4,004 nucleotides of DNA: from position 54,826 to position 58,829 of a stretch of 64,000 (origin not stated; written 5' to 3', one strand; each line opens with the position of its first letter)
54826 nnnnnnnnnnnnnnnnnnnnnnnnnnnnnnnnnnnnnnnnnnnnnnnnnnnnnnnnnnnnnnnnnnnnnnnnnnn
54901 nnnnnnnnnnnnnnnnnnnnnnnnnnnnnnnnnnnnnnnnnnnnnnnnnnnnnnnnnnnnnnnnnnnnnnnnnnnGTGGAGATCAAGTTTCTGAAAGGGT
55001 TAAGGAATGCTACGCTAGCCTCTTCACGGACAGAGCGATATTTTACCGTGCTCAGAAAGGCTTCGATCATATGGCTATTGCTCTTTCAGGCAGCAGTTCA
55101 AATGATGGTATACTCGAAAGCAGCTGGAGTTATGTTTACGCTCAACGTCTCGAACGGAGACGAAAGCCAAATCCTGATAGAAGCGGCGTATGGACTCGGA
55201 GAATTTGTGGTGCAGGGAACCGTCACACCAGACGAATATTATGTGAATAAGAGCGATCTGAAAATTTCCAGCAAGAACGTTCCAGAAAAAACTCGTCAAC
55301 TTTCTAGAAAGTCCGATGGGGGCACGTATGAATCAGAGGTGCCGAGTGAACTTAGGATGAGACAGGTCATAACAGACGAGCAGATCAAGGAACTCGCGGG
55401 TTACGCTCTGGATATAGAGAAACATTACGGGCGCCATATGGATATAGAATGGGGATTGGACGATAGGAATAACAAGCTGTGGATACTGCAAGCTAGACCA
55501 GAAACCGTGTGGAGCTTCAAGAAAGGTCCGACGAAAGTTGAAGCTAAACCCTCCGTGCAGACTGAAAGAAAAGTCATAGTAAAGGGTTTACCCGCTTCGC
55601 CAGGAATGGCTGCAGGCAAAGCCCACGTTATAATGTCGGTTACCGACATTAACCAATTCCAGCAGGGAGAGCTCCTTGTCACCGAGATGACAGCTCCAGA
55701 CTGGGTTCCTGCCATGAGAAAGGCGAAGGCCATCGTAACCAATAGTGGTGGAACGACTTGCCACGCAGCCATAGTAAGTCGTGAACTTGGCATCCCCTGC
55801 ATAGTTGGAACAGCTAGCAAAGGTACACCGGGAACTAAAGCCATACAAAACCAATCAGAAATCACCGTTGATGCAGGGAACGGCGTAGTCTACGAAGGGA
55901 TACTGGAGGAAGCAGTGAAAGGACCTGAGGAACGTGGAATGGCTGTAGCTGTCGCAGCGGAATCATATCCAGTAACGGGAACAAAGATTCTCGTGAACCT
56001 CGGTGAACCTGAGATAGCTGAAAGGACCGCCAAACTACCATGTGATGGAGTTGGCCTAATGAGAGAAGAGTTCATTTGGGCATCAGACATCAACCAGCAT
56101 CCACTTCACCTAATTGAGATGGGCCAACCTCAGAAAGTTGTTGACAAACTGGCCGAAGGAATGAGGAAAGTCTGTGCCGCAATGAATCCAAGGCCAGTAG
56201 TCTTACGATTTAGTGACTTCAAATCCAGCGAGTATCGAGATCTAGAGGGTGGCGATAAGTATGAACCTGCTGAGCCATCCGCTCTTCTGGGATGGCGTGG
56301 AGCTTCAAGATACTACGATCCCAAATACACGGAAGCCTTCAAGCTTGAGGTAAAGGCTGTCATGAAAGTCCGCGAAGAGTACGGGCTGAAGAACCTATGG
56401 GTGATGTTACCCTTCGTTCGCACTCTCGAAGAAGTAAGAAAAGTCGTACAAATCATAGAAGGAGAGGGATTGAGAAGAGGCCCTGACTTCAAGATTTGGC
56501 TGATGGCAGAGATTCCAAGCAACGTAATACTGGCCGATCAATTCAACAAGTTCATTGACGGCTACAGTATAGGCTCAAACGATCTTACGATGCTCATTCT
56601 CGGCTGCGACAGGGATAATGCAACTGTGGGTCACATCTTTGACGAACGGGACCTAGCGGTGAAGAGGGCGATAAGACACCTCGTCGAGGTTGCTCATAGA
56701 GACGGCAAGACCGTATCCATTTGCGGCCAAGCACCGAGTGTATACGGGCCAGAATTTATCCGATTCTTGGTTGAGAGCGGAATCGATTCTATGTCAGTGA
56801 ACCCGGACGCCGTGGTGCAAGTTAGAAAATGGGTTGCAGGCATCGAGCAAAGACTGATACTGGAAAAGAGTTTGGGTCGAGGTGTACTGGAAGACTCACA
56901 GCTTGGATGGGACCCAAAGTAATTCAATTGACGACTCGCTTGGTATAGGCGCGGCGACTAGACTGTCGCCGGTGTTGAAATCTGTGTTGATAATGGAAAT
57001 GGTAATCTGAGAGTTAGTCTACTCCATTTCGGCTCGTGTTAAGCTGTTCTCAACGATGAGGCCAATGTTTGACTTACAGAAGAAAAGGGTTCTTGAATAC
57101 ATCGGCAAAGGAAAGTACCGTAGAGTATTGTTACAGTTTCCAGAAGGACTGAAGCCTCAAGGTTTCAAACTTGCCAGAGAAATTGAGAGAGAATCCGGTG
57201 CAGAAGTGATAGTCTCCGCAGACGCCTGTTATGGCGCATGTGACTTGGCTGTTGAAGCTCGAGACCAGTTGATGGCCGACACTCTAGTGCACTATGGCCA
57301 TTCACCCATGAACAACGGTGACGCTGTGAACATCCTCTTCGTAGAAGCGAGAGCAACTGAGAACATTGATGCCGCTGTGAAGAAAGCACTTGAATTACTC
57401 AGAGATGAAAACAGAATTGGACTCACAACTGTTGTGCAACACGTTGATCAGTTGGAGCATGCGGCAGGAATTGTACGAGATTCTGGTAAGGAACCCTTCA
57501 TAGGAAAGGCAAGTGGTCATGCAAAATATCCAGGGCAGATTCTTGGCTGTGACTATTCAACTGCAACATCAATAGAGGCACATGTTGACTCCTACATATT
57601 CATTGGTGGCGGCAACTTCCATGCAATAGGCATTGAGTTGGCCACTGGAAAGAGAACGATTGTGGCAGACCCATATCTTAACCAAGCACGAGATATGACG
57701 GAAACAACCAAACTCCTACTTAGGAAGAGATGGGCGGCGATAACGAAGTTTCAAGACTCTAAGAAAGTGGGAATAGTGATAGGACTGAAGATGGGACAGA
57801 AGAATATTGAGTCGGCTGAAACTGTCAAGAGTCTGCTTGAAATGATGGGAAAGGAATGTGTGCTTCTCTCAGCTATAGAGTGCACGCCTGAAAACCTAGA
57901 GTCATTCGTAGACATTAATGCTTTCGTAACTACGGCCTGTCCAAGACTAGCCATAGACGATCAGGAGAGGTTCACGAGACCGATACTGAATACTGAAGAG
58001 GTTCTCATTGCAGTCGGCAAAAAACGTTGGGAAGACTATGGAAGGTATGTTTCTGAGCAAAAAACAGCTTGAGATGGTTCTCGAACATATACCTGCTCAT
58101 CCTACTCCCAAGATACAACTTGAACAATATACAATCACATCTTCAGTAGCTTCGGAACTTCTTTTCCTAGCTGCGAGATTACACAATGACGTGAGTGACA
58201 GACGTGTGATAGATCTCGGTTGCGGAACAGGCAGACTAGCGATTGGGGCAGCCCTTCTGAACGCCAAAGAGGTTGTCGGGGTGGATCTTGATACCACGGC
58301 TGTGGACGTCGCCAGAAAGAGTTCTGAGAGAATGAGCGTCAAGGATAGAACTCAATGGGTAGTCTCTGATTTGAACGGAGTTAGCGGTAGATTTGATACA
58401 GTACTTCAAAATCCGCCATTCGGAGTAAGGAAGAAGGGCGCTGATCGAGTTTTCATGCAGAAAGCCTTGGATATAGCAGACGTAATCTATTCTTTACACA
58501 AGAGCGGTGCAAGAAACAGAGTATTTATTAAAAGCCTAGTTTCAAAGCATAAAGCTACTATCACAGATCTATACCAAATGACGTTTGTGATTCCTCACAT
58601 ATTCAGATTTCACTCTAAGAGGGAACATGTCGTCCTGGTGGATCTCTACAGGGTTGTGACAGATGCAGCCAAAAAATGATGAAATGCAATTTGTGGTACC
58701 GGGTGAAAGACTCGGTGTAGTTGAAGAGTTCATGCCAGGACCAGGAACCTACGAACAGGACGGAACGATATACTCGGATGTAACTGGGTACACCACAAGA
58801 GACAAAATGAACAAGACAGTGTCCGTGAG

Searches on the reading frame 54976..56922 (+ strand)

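Call 53: search_protein_families(library=pfam, proteins=[window:54976-56922:+], max_evalue=0.001)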
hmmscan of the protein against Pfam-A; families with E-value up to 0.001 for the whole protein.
window:54976-56922:+ (648 aa): 3 families
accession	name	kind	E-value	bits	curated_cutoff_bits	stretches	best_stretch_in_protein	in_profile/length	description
PF02896.24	PEP-utilizers_C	-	3.8e-69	233.5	22.8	1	323-623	7-291/293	PEP-utilising enzyme, PEP-binding domain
PF01326.24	PPDK_N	-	2e-51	175.7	27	1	39-189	169-322/328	Pyruvate phosphate dikinase, AMP/ATP-binding domain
PF00391.29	PEP-utilizers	-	2.1e-23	82.1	23.1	1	228-303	1-72/72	PEP-utilising enzyme, mobile domain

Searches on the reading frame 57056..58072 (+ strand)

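Call 53: search_protein_families(library=pfam, proteins=[window:57056-58072:+], max_evalue=0.001)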
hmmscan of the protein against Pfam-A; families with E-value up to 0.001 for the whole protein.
window:57056-58072:+ (338 aa): 1 family
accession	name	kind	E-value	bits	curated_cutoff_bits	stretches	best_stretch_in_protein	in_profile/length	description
PF01866.22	Diphthamide_syn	-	8.7e-85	285.2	33.2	1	28-328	1-301/302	Putative diphthamide synthesis protein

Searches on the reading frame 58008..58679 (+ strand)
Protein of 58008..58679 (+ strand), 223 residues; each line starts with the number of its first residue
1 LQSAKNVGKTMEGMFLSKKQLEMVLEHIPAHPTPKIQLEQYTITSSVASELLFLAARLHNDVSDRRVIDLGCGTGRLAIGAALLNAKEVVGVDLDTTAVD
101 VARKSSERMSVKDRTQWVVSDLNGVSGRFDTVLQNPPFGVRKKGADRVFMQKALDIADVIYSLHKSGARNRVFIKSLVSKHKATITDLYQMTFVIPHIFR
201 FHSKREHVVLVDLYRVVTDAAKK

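Call 53: search_protein_families(library=pfam, proteins=[window:58008-58679:+], max_evalue=0.001)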
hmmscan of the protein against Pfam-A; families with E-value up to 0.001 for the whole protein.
window:58008-58679:+ (223 aa): 12 families
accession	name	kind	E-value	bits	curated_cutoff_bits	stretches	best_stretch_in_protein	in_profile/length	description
PF05175.20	MTS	-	1.2e-15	58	23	1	53-148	22-118/170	Methyltransferase small domain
PF06325.19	PrmA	-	2.1e-14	54.2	22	1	63-135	161-233/296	Ribosomal protein L11 methyltransferase (PrmA)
PF13649.12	Methyltransf_25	-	3.9e-10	40.7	27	1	67-134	1-70/97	Methyltransferase domain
PF13847.12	Methyltransf_31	-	4.7e-10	39.8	27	1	63-147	3-87/145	Methyltransferase domain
PF01170.24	UPF0020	-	5.6e-09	36.4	22.3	1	63-145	28-138/197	RMKL-like, methyltransferase domain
PF03602.21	Cons_hypoth95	-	3.2e-07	30.6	24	1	58-161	36-149/182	Conserved hypothetical protein 95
PF08241.18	Methyltransf_11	-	1.3e-06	29.4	21.2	1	69-133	2-65/95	Methyltransferase domain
PF08242.18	Methyltransf_12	-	8.4e-06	26.9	30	1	68-133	1-70/98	Methyltransferase domain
PF13489.12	Methyltransf_23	-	1e-05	25.7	27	1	47-132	9-85/164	Methyltransferase domain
PF02475.24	TRM5-TYW2_MTfase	-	3.3e-05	24.3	28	0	64-134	37-110/164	TRM5/TYW2 methyltransferase domain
PF13679.12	Methyltransf_32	-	6.2e-05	23.4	27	1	59-179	21-124/143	Methyltransferase domain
PF02353.26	CMAS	-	0.00016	21.5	27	1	65-133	64-132/273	Mycolic acid cyclopropane synthetase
